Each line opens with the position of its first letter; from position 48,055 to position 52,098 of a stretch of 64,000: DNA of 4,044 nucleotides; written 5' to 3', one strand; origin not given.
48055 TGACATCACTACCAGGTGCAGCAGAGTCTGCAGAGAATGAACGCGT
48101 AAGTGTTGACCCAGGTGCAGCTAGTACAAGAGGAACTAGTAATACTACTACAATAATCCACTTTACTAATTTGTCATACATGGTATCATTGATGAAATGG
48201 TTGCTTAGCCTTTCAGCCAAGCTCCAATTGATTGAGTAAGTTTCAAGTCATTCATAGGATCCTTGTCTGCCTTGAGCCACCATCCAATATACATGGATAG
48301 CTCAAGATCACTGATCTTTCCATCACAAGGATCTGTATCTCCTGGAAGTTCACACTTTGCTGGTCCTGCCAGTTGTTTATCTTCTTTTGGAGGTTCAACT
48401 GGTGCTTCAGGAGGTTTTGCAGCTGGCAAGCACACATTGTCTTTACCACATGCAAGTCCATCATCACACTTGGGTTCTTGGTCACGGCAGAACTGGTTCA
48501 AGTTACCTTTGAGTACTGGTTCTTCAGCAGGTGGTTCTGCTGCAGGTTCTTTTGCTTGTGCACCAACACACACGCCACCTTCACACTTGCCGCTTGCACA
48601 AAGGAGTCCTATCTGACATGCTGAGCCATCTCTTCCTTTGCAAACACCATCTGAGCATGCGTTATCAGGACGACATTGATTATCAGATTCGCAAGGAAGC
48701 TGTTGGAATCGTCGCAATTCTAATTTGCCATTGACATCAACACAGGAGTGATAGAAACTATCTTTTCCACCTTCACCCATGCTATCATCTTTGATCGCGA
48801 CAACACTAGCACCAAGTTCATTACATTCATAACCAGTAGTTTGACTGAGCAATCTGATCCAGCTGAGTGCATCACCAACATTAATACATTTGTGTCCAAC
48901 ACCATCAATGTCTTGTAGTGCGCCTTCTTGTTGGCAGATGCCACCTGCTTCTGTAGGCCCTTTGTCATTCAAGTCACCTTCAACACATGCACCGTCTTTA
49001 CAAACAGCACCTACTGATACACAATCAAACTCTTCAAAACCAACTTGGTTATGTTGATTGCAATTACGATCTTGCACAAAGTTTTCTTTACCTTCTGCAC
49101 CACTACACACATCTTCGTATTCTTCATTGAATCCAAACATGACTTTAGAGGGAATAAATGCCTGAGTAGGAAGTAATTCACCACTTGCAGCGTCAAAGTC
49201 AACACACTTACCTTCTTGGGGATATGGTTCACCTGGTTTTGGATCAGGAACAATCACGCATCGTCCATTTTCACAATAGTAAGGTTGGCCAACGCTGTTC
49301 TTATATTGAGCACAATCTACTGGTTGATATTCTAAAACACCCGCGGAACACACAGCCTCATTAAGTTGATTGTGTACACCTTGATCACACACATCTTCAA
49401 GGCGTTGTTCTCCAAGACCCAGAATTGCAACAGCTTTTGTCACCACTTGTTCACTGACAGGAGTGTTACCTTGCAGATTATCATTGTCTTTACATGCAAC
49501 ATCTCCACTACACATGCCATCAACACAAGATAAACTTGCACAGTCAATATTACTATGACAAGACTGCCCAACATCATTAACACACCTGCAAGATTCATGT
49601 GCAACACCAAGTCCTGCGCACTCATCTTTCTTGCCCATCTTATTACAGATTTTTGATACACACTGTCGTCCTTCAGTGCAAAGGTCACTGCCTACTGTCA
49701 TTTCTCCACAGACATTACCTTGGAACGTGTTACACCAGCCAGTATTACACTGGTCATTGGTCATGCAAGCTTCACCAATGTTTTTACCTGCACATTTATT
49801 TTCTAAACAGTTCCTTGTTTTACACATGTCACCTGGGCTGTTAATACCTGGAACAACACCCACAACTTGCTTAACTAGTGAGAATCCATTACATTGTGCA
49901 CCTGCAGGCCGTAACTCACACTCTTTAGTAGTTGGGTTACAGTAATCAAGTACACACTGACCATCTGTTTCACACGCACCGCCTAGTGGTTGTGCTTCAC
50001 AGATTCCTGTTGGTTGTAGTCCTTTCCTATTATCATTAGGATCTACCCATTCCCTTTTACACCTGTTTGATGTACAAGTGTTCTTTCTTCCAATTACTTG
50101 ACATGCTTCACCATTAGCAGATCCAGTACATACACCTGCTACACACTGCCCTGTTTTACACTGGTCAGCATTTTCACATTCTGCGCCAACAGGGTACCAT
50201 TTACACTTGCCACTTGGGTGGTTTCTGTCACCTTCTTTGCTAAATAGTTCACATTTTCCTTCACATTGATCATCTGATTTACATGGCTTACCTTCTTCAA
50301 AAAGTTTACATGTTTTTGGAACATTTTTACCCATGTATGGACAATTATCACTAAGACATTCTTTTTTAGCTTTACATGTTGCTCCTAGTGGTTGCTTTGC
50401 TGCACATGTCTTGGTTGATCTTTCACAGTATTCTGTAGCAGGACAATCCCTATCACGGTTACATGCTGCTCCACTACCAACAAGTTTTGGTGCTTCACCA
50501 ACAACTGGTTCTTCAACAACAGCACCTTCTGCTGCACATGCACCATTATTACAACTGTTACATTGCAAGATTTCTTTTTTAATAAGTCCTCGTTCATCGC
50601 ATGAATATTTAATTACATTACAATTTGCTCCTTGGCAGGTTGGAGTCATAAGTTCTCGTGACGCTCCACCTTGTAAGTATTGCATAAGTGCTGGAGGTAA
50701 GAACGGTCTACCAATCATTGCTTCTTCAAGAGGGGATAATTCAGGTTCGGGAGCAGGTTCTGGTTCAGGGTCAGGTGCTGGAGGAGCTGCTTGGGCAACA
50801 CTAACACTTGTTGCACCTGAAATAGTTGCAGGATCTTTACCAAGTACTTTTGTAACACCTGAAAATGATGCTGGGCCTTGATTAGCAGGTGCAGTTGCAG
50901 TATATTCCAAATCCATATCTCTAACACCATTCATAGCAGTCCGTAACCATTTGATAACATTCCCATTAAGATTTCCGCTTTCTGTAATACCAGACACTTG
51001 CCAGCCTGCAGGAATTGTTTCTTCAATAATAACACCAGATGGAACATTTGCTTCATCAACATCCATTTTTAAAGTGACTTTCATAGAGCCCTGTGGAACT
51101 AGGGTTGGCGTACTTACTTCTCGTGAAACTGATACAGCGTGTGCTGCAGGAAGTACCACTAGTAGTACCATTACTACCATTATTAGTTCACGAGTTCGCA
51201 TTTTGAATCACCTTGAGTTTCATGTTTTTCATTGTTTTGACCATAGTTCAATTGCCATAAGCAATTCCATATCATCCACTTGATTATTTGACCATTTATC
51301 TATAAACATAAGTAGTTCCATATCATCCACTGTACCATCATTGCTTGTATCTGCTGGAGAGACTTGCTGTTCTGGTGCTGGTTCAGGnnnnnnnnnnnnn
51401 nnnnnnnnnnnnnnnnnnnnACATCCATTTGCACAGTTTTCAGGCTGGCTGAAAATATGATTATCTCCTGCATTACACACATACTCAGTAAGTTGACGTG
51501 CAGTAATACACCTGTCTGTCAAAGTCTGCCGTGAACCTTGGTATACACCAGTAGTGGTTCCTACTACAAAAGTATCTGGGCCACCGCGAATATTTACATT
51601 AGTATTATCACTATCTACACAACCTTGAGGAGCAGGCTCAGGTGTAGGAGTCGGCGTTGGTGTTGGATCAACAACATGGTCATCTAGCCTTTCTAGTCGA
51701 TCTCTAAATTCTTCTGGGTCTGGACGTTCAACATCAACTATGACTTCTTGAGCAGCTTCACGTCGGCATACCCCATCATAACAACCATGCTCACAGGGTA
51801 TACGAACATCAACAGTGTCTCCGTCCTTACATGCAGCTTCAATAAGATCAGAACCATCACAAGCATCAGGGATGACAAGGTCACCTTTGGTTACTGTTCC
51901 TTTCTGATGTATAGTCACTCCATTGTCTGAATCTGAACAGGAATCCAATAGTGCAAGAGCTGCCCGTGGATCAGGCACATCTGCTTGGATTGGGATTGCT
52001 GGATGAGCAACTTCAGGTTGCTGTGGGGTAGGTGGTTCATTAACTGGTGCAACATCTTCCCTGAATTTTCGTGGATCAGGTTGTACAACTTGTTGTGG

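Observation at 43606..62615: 19-kb head-to-tail array of seven giant cysteine-rich modular surface proteins (an eighth lies at 33.2-35.3 kb)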

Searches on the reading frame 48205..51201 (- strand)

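Call 5: search_protein_families(library=pfam, proteins=[window:48205-51201:-], max_evalue=0.1)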
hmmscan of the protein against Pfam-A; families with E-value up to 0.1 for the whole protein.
window:48205-51201:- (998 aa): 1 family
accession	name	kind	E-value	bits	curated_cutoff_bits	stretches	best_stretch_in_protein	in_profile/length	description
PF04706.18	Dickkopf_N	-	0.0027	18.4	25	1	247-287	2-44/51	Dickkopf N-terminal cysteine-rich region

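Call 17: search_protein_families(library=ncbifam, proteins=[window:48205-51201:-], max_evalue=0.1)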
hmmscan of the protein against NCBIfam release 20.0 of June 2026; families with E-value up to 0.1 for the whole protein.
window:48205-51201:- (998 aa): 1 family
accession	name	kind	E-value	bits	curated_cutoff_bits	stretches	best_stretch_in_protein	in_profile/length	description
NF037973.1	metallo_SslE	exception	0.077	10.3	3000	0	140-200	59-118/1519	lipoprotein metalloprotease SslE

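Call 18: search_protein_families(library=phrogs, proteins=[window:48205-51201:-], max_evalue=0.01)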
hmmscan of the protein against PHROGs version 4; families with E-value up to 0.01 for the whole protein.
window:48205-51201:- (998 aa): 0 families

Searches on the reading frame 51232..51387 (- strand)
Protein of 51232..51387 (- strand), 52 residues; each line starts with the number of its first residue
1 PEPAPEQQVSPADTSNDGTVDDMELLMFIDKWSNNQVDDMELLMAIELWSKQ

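Call 60: search_protein_families(library=pfam, proteins=[window:51232-51384:-], max_evalue=10)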
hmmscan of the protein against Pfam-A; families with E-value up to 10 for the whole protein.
seq(51 aa): 1 family
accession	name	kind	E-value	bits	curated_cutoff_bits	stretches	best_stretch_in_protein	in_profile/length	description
PF24475.1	RBD_DEAH11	-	0.0036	17.9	28.4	2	14-34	40-60/115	DEAH11-like, RNA-binding domain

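Call 63: search_solved_structures(query=window:51232-51387:-, max_evalue=10, show_alignments=3)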
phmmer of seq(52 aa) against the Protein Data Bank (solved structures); distinct sequences matched with E-value up to 10: 34.
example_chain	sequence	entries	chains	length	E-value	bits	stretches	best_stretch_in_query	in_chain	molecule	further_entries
6mi5_X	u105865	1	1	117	0.009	19.4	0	4-26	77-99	Lanmodulin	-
8fns_A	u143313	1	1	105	0.0097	19.3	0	4-26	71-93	EF-hand domain-containing protein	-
6kth_A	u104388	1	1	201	0.027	17.9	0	9-40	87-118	Juvenile hormone diol kinase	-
3l19_A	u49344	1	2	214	0.054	17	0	7-36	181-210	Calcium/calmodulin dependent protein kinase with a kinase domain and 4 calmodulin like EF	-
3qrx_A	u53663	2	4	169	0.29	14.7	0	7-49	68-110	Centrin | Caltractin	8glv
7jts_t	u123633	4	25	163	0.53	13.9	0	6-49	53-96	Calmodulin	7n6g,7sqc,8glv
3lij_A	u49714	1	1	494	0.58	13.8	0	7-35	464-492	Calcium/calmodulin dependent protein kinase with a kinase domain and 4 calmodulin like EF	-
3kf9_A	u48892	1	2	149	0.67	13.6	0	7-47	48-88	Caltractin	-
5g58_A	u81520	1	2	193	0.84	13.3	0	11-46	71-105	Neuron-specific calcium-binding protein hippocalcin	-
5g4p_A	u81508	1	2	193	0.86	13.2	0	11-46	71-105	Neuron-specific calcium-binding protein hippocalcin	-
5m6c_E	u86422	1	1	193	1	13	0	12-46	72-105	Neuron-specific calcium-binding protein hippocalcin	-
5m6c_A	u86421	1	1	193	1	13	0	12-46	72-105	Neuron-specific calcium-binding protein hippocalcin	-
3vdz_A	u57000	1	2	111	1.2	12.7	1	12-48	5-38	Ubiquitin-40S ribosomal protein S27a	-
6kg9_A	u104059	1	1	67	1.4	12.6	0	12-35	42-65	And cellulose-binding endoglucanase family 9 CelL ortholog dockerin domain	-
6ui4_B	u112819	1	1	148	1.4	12.6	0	6-42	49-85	Calmodulin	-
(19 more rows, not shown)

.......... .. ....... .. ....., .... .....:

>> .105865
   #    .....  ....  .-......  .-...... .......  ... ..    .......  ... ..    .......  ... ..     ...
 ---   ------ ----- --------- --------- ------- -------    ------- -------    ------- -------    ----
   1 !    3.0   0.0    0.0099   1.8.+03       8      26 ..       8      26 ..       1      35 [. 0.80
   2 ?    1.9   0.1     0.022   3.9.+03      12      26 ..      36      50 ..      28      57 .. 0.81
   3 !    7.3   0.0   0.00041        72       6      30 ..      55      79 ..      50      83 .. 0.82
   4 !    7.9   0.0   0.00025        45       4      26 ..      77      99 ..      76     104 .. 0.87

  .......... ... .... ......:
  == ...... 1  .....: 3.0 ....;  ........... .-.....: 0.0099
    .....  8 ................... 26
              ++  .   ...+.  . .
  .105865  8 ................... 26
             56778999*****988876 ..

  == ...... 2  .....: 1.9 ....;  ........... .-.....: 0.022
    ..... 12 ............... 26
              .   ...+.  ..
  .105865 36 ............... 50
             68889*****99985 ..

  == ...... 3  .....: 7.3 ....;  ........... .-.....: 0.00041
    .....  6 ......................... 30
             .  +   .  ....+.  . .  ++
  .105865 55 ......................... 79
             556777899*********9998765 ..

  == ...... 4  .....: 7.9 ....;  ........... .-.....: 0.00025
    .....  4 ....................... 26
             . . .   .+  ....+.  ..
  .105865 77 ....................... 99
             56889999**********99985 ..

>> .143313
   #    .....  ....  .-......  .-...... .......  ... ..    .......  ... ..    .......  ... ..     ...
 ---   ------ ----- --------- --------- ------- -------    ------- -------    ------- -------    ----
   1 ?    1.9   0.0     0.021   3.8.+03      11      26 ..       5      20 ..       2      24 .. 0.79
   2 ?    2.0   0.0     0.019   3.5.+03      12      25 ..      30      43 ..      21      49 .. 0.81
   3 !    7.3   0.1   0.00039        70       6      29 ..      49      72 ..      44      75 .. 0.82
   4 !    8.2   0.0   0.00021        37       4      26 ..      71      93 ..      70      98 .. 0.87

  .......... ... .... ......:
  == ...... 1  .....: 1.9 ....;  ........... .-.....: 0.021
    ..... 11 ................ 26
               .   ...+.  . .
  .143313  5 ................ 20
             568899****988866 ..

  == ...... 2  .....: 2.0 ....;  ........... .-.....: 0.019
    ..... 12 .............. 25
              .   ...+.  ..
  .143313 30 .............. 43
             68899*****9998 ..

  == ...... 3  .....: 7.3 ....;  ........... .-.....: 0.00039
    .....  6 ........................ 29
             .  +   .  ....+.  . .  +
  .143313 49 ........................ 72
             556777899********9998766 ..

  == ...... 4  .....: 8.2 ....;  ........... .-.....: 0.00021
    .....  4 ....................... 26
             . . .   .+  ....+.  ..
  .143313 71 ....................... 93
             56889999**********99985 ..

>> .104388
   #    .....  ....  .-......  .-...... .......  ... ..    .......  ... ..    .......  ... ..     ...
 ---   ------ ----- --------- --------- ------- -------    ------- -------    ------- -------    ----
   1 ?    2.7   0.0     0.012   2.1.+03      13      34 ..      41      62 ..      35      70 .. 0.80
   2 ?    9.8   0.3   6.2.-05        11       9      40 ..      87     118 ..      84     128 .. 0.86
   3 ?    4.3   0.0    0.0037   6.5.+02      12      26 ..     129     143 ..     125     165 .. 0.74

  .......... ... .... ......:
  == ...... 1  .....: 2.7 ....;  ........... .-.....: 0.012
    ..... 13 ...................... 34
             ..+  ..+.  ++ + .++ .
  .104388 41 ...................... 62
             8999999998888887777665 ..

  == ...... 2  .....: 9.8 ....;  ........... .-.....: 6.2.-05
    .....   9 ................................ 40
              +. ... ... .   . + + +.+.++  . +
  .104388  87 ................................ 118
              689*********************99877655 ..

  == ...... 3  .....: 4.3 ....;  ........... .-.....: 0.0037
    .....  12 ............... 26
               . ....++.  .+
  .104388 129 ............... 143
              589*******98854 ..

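Call 105: search_protein_families(library=pfam, alignment_id=A10, max_evalue=1)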
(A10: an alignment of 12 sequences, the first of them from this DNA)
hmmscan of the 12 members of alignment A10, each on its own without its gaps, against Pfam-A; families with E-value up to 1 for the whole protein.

A. member 1, seq(52 aa): 1 family
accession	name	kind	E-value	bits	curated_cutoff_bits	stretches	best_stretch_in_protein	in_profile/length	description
PF24475.1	RBD_DEAH11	-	0.0038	17.8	28.4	1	15-35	40-60/115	DEAH11-like, RNA-binding domain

B. families by the number of members that match (of 12 scanned): 8 families
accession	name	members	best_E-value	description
PF00036.39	EF-hand_1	7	0.0091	EF hand domain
PF00404.24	Dockerin_1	6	3e-11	Dockerin type I domain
PF13202.12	EF-hand_5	6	0.0013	EF hand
PF13405.12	EF-hand_6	5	0.025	EF-hand domain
PF13833.12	EF-hand_8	2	0.12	EF-hand domain pair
PF24475.1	RBD_DEAH11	1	0.0038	DEAH11-like, RNA-binding domain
PF24506.1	KNTC1_N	1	0.14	KNTC1, N-terminal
PF13499.12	EF-hand_7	1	0.2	EF-hand domain pair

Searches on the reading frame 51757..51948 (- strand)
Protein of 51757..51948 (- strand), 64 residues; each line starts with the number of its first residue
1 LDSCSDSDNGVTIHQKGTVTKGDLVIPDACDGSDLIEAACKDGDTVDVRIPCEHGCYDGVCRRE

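Call 69: search_solved_structures(query=A8, max_evalue=10)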
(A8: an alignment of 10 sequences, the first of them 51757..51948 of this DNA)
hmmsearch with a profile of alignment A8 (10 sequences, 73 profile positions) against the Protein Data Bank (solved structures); distinct sequences matched with E-value up to 10: 1.
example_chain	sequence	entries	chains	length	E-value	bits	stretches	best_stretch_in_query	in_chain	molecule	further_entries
2zx0_A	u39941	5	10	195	0.27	15.1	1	4-65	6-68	CSL3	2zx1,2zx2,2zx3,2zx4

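Call 75: predict_structure(alignment_id=A8)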
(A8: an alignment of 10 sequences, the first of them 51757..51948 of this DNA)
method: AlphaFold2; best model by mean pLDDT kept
length: 64 residues; sequences in the alignment: 10
mean_pLDDT: 87.3   pTM: 0.68
mean pLDDT of the five models: 87.3, 85.2, 81.2, 78.6, 78.4
residues with pLDDT >= 90: 32; 70-90: 25; 50-70: 7; < 50: 0
segments of 3 or more residues with pLDDT < 50: none
pLDDT, mean of each block of 10 residues (from residue 1): 78 75 88 95 91 95 92
secondary structure, 60 per line:
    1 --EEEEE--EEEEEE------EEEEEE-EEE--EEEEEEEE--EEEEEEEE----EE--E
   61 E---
elements in order: E3-7 E10-15 E22-27 E29-31 E34-41 E44-51

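Call 78: fold_search(model_id=the predicted structure, library=pdb)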
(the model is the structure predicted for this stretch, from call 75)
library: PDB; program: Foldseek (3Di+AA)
matches with E <= 10: 60; with E <= 0.001: 0
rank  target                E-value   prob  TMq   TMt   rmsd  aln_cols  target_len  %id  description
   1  6slc_CCC              1.5e+00  0.15  0.31  0.18   9.9        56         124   12  Mutations in SsgB correlate to longitudinal cell division during sporulation of Streptomyces coelicolor (released 2020-08-26)
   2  6slc_AAA              2.1e+00  0.14  0.31  0.17   9.0        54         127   13  Mutations in SsgB correlate to longitudinal cell division during sporulation of Streptomyces coelicolor (released 2020-08-26)
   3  6m6a_D                2.5e+00  0.14  0.34  0.03   8.9        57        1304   16  Cryo-EM structure of Thermus thermophilus Mfd in complex with RNA polymerase (released 2020-10-14)
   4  7rpx_A                2.6e+00  0.09  0.28  0.08  20.1        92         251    8  Archaeal DNA ligase and heterotrimeric PCNA in complex with end-joined DNA (released 2021-11-17)
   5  5x22_N                2.8e+00  0.13  0.33  0.02   8.3        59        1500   15  Crystal structure of Thermus thermophilus transcription initiation complex with GpA and CMPcPP (released 2017-07-05)
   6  6ovy_D                3.5e+00  0.14  0.36  0.03   6.7        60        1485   13  X-ray crystal structure of a bacterial reiterative transcription complex of pyrG promoter variant -1C (released 2019-07-24)
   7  1iw7_D                3.7e+00  0.10  0.35  0.03   8.7        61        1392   16  Crystal structure of the RNA polymerase holoenzyme from Thermus thermophilus at 2.6A resolution (released 2002-06-26)
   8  9qdo_B                4.1e+00  0.13  0.35  0.23  10.2        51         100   14  Crystal structure of the aromatic oligoamide foldamer binder Nanofitin C10 fused to a coiled-coil domain (released 2026-03-18)
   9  5vo8_D                4.4e+00  0.09  0.34  0.02   8.7        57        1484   19  X-ray crystal structure of a bacterial reiterative transcription complex of pyrG promoter (released 2017-05-24)
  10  6suj_AAA              4.4e+00  0.08  0.32  0.18  10.4        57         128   14  Mutations in SsgB correlate to longitudinal cell division during sporulation of Streptomyces coelicolor (released 2020-09-30)
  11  5x22_D                4.6e+00  0.08  0.33  0.02   7.6        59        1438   17  Crystal structure of Thermus thermophilus transcription initiation complex with GpA and CMPcPP (released 2017-07-05)
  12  5ftf                  4.6e+00  0.08  0.27  0.05  14.6        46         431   15  Crystal structure of Pif1 helicase from Bacteroides double mutant L95C-I339C (released 2016-02-03)
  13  6suj_CCC              4.6e+00  0.07  0.30  0.16  10.9        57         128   12  Mutations in SsgB correlate to longitudinal cell division during sporulation of Streptomyces coelicolor (released 2020-09-30)
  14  5xj0_D                5.2e+00  0.06  0.31  0.02   8.6        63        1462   16  T. thermophilus RNA polymerase holoenzyme bound with gp39 and gp76 (released 2017-12-20)
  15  5mav_D                5.5e+00  0.10  0.36  0.12   9.4        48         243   12  Crystal structure of human PCNA in complex with PARG (poly(ADP-ribose) glycohydrolase) peptide. (released 2017-08-02)
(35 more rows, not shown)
